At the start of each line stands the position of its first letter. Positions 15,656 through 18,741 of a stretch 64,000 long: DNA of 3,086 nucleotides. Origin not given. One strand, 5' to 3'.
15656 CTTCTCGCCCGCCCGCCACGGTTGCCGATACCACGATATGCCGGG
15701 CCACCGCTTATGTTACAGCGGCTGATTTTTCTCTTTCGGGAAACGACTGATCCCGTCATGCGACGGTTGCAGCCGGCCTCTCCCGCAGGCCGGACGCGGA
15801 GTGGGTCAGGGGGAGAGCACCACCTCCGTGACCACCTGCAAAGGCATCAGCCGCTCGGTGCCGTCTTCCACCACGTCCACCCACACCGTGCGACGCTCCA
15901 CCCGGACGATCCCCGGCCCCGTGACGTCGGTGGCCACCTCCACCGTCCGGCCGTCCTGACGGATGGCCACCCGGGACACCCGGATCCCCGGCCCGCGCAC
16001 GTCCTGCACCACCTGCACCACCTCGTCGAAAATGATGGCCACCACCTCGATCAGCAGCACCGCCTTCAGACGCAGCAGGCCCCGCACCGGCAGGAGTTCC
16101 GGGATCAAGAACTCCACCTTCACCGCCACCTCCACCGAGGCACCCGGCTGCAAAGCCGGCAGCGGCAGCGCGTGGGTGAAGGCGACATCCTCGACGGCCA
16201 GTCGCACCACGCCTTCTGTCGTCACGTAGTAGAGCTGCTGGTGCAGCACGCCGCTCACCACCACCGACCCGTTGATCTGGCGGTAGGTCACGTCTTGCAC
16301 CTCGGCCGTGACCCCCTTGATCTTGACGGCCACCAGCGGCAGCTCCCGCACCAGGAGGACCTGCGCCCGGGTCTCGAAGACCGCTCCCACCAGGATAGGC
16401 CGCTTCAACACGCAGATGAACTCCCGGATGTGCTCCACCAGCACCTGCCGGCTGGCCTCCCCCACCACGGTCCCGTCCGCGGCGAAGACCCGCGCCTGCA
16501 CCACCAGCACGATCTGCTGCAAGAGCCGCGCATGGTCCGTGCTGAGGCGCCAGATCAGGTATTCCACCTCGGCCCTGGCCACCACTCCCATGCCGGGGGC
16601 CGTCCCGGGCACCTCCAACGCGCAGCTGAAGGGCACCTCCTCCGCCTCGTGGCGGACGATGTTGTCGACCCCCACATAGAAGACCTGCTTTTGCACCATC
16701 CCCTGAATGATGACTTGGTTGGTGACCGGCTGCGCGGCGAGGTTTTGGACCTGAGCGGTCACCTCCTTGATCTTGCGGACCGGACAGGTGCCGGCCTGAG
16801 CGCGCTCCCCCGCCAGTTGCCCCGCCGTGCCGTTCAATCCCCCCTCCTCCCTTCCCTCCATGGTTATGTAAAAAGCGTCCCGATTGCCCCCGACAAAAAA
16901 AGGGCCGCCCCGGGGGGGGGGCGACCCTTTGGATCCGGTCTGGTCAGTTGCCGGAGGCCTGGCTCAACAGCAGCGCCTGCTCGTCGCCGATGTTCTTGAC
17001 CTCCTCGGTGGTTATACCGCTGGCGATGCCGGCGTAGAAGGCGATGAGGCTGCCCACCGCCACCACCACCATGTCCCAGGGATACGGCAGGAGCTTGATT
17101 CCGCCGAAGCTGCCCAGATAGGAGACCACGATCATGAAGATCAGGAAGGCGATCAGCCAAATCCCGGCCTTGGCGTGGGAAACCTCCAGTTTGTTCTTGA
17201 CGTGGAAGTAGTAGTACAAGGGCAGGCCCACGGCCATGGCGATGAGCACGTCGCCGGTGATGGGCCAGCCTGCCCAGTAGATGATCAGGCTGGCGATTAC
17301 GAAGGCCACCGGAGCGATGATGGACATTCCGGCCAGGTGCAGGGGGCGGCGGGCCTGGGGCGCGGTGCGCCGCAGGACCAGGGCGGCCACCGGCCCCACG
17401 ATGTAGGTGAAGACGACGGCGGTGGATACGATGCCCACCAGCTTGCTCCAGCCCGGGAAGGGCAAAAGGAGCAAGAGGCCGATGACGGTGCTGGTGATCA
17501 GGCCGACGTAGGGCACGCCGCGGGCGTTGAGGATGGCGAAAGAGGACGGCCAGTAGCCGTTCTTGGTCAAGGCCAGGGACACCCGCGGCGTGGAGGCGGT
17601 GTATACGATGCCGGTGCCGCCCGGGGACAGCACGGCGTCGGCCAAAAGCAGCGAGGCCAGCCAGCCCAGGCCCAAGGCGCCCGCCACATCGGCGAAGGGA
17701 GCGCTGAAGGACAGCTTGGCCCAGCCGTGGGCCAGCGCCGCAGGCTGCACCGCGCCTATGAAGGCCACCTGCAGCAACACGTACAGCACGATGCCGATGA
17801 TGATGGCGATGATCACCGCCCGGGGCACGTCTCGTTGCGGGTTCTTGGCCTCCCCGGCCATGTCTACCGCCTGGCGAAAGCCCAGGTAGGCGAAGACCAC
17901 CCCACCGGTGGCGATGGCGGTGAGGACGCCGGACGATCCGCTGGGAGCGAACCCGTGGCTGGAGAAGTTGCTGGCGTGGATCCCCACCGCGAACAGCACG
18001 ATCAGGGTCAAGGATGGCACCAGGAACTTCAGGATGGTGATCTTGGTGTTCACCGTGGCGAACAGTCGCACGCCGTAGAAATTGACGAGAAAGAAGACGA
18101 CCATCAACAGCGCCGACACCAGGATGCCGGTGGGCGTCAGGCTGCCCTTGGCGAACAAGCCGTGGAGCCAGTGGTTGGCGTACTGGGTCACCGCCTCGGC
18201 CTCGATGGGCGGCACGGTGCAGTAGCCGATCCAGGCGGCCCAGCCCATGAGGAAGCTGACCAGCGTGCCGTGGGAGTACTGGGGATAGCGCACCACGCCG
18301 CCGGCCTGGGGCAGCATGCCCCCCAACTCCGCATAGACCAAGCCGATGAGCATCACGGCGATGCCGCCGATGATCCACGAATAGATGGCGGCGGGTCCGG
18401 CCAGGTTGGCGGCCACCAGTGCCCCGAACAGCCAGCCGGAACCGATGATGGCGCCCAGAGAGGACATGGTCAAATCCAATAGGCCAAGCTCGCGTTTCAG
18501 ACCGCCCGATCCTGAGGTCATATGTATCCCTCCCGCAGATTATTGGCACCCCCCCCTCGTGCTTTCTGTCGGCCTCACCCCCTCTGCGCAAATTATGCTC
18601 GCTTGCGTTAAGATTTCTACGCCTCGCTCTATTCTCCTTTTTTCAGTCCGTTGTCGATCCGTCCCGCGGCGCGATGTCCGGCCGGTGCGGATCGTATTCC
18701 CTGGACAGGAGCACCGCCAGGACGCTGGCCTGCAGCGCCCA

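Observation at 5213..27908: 22-gene co-directional glycosylation locus with at least 14 glycosyltransferases and no flippase/polymerase/priming enzyme: candidate mother-cell spore-surface glycan or protein-glycosylation system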

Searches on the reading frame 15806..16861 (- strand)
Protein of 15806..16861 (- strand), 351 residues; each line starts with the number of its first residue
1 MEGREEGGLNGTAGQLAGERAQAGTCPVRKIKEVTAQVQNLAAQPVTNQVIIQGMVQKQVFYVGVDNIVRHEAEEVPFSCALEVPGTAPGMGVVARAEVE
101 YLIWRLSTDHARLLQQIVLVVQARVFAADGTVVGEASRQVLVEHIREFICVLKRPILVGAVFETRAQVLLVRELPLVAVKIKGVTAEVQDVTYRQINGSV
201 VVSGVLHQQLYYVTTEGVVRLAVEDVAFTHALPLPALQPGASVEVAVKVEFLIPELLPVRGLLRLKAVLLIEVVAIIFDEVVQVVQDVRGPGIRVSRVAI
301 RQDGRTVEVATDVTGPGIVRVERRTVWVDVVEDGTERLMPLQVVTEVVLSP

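Call 6: search_protein_families(library=pfam, proteins=[window:15806-16861:-], max_evalue=0.01)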
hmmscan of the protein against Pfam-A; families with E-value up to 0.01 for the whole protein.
window:15806-16861:- (351 aa): 1 family
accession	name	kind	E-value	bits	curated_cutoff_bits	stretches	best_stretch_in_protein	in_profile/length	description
PF12673.12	SipL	-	2.5e-20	72.9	23.6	2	28-102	2-73/78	SipL, SPOCS domain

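Call 11: find_encoding_contigs(protein=window:15806-16861:-, flank=10000, max_places=6)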
Protein window:15806-16861:- (351 aa): 16 contigs read that carry it; 4 places shown.
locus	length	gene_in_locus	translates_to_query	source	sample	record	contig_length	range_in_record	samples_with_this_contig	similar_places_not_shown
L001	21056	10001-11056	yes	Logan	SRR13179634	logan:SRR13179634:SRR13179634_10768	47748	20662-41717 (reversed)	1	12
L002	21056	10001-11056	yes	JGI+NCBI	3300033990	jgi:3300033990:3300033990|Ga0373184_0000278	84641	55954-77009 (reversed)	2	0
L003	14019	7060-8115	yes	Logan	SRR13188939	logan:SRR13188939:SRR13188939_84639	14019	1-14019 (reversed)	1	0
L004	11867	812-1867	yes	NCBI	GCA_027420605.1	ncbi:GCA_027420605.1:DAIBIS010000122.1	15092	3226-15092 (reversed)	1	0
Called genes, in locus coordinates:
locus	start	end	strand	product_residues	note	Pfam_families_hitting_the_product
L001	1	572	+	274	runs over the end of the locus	PF10111:Glyco_tranf_2_2 (weak), PF13641:Glyco_tranf_2_3, PF00535:Glycos_transf_2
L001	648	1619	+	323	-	PF01370:Epimerase, PF02719:Polysacc_synt_2, PF04321:RmlD_sub_bind (weak), PF16363:GDP_Man_Dehyd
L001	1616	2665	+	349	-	PF13439:Glyco_transf_4 (faint), PF13692:Glyco_trans_1_4, PF00534:Glycos_transf_1, PF13524:Glyco_trans_1_2 (faint)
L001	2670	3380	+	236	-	PF00535:Glycos_transf_2 (weak)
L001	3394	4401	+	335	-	PF13439:Glyco_transf_4 (weak)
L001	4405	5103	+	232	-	PF00535:Glycos_transf_2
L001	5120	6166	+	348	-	PF13692:Glyco_trans_1_4, PF00534:Glycos_transf_1 (weak)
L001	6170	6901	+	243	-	PF00535:Glycos_transf_2, PF10111:Glyco_tranf_2_2 (faint), PF13641:Glyco_tranf_2_3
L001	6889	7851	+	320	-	PF01370:Epimerase, PF04321:RmlD_sub_bind, PF16363:GDP_Man_Dehyd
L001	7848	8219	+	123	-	PF05523:FdtA (weak), PF14667:Polysacc_synt_C, PF07883:Cupin_2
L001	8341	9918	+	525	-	PF00324:AA_permease, PF13520:AA_permease_2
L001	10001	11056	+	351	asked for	PF12673:SipL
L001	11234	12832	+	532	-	PF12673:SipL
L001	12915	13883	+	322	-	PF13579:Glyco_trans_4_4, PF00534:Glycos_transf_1, PF13692:Glyco_trans_1_4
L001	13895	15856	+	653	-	-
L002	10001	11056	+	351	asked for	PF12673:SipL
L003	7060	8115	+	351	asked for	PF12673:SipL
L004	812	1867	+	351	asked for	PF12673:SipL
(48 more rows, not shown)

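Call 18: search_protein_families(library=ncbifam, proteins=[window:15806-16861:-], max_evalue=0.001)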
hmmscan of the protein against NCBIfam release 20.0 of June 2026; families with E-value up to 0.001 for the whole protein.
window:15806-16861:- (351 aa): 0 families

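Call 23: find_homologous_proteins(query=window:15806-16861:-, max_evalue=0.001)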
Query window:15806-16861:- (351 aa): 2 proteins with E <= 0.001 among 8000 candidates.
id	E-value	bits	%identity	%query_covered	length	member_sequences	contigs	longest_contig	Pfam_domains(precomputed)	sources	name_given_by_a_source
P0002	3.7e-212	722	99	100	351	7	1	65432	PF12673.13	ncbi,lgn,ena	-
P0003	1.5e-51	194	40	86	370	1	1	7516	PF12673.13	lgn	-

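Call 34: find_encoding_contigs(protein=P0003, flank=10000, max_places=2)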
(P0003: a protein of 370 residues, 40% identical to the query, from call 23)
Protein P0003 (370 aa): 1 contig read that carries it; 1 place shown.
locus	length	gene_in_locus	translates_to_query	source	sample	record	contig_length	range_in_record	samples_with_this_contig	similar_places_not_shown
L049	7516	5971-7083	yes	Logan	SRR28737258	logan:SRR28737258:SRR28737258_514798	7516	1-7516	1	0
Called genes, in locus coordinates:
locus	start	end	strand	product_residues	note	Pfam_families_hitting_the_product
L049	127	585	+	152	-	PF02082:Rrf2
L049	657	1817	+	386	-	PF00266:Aminotran_5, PF01053:Cys_Met_Meta_PP (weak), PF01212:Beta_elim_lyase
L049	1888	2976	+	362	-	PF03054:tRNA_Me_trans, PF20259:tRNA_Me_trans_M, PF20258:tRNA_Me_trans_C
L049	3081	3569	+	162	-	PF05239:PRC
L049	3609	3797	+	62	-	PF27112:YrzR_Zn_ribbon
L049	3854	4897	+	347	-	PF01594:AI-2E_transport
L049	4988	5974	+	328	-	PF01370:Epimerase, PF02719:Polysacc_synt_2, PF04321:RmlD_sub_bind, PF16363:GDP_Man_Dehyd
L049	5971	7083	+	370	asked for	PF12673:SipL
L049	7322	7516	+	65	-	?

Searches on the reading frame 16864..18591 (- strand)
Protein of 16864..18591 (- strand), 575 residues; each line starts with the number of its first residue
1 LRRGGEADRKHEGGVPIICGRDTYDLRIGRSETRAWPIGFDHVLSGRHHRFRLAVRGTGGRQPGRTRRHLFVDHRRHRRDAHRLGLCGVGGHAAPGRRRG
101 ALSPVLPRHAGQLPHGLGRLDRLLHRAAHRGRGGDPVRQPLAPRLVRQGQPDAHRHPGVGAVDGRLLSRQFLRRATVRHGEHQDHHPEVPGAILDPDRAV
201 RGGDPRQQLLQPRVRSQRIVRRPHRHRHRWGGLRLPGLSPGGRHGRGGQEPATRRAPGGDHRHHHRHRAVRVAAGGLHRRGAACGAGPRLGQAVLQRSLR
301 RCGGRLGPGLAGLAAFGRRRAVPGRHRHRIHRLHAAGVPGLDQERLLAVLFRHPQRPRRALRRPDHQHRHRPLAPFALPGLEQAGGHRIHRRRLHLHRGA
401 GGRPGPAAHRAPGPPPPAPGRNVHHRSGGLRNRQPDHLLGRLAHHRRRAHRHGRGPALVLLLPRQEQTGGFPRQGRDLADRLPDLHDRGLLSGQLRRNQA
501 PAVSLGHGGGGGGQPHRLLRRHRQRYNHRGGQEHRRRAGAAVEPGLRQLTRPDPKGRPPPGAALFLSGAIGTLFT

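Call 6: search_protein_families(library=pfam, proteins=[window:16864-18591:-], max_evalue=0.01)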
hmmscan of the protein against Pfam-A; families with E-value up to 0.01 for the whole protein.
window:16864-18591:- (575 aa): 0 families

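Call 7: search_protein_families(library=pfam, proteins=[window:16944-18521:-], max_evalue=0.01)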
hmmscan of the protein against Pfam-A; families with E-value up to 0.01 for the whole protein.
window:16944-18521:- (525 aa): 2 families
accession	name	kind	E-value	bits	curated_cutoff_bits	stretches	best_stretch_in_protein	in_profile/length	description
PF13520.12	AA_permease_2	-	3.6e-49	168.3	27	1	12-420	1-407/427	Amino acid permease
PF00324.27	AA_permease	-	7e-34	117.7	24.6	1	17-375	2-360/470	Amino acid permease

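Call 18: search_protein_families(library=ncbifam, proteins=[window:16944-18521:-], max_evalue=0.001)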
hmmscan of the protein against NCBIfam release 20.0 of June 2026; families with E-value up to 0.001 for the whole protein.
window:16944-18521:- (525 aa): 32 families (the best 25 are shown)
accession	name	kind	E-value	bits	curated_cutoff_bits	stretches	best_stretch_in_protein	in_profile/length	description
TIGR00909.1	2A0306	subfamily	2.8e-58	197.9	556.8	1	8-438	1-428/429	amino acid transporter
NF053761.1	BrChAATpBcaP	equivalog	9.6e-44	150.2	690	1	5-443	17-455/460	branched-chain amino acid transporter BcaP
TIGR00905.1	2A0302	subfamily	9.2e-35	120.3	409.05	1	9-466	6-461/473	basic amino acid/polyamine antiporter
TIGR00906.1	2A0303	subfamily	3.2e-26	91.9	681.7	1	8-386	29-429/602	cationic amino acid transport permease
TIGR00911.1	2A0308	subfamily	3.4e-25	88.5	701.8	1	7-443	43-477/505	L-type amino acid transporter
TIGR00908.1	2A0305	equivalog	1.1e-24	87.2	381.75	1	28-447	24-434/442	ethanolamine permease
TIGR01773.1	GABAperm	equivalog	1.7e-24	86.4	678.1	1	11-353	13-350/452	GABA permease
TIGR00913.1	2A0310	subfamily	4.7e-22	78.4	578.7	1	10-353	2-355/480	amino acid permease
NF007929.0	PRK10644.1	equivalog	6.9e-19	67.9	574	1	10-418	8-406/445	arginine/agmatine antiporter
NF008466.1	PRK11357.1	equivalog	9.4e-19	67.6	800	1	7-444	5-440/446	fructoselysine/psicoselysine transporter FrlA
NF040512.1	histam_anti_2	exception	1.7e-18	66.6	725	1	11-466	4-470/477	histidine-histamine antiporter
NF007938.0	PRK10655.1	equivalog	2.7e-18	66.4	409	1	10-444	6-432/438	putrescine-ornithine antiporter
NF008245.0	PRK11021.1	equivalog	4.3e-18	65.5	284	1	7-411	3-391/419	L-methionine/branched-chain amino acid transporter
NF008094.0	PRK10836.1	subfamily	6.7e-18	64.7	735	1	5-353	10-361/489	amino acid permease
NF008272.0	PRK11049.1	equivalog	1.6e-16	60.3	732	1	7-389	18-403/470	D-serine/D-alanine/glycine transporter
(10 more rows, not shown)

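Call 25: find_related_loci(query=window:16944-18521:-, collection=genome_contigs, flank=10000)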
Query window:16944-18521:- (525 aa) in genome_contigs; peptide patterns used: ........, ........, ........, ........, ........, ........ (x = any residue, [..] = any of these).
86 stretches matched a pattern; 38 encode a relative of the query (tblastn E <= 1e-3); 38 distinct loci.
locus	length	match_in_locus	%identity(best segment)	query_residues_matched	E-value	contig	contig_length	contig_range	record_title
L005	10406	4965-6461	55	8-503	1e-178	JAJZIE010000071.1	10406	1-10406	MAG: Bacillota bacterium isolate LSA2.bin86 NODE_9785_length_10406_cov_1.165386, whole genome shotgun sequence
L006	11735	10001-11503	53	6-503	2e-176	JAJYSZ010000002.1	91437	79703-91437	MAG: Bacillota bacterium isolate DX1.bin73 NODE_281_length_91437_cov_2.275238, whole genome shotgun sequence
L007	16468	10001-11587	54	3-521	6e-173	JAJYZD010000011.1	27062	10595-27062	MAG: Bacillota bacterium isolate FK5.bin106 NODE_2039_length_27062_cov_2.651643, whole genome shotgun sequence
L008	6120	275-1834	53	4-506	5e-171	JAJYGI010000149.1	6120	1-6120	MAG: Actinomycetes bacterium isolate DBS1-3.bin123 NODE_29416_length_6120_cov_2.2004, whole genome shotgun sequence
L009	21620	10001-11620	50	4-523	6e-165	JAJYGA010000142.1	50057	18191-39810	MAG: Actinomycetes bacterium isolate DBS1-3.bin104 NODE_1058_length_50057_cov_3.17721, whole genome shotgun sequence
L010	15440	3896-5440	55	7-515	2e-164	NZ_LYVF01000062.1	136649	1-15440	Desulfotomaculum copahuensis strain LMa1 LMA27_trimmed_contig_20, whole genome shotgun sequence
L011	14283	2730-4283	52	8-515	8e-163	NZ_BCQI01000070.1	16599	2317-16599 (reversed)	Alicyclobacillus acidiphilus NBRC 100859, whole genome shotgun sequence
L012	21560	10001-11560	53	7-525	2e-162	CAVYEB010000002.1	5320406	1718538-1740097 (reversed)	MAG: uncultured delta proteobacterium isolate MFD04492.bin.1.18 genome assembly, contig: contig_19176, whole genome shot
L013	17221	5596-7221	51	4-523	3e-159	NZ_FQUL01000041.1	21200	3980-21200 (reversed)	Ferrithrix thermotolerans DSM 19514, whole genome shotgun sequence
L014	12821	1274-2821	51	7-515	2e-158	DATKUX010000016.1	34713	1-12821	MAG TPA_asm: Spirochaetia bacterium isolate SMAG_U14118 k141_1726085, whole genome shotgun sequence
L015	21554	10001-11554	52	7-523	3e-158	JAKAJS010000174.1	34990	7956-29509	MAG: Deltaproteobacteria bacterium isolate WY4.bin13 NODE_1417_length_34990_cov_1.754783, whole genome shotgun sequence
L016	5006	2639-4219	51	7-521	6e-161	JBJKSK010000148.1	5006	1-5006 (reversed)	MAG: Desulfobacterales bacterium isolate Bin_80 S1Ck127_3271607_flag_1_multi_5.0000_len_5006, whole genome shotgun seque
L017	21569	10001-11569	51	2-523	3e-157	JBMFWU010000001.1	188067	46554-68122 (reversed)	MAG: Syntrophobacteraceae bacterium isolate KM4364-26 NODE_2_length_188067_cov_9.013361, whole genome shotgun sequence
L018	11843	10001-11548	47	9-522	3e-152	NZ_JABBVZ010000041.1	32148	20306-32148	Sulfobacillus harzensis strain DSM 109850 NODE_41_length_32148_cov_87.008512, whole genome shotgun sequence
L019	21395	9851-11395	48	8-510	3e-143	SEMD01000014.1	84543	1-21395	Sporolactobacillus sp. THM7-4 NODE_14_length_84543_cov_95.8689, whole genome shotgun sequence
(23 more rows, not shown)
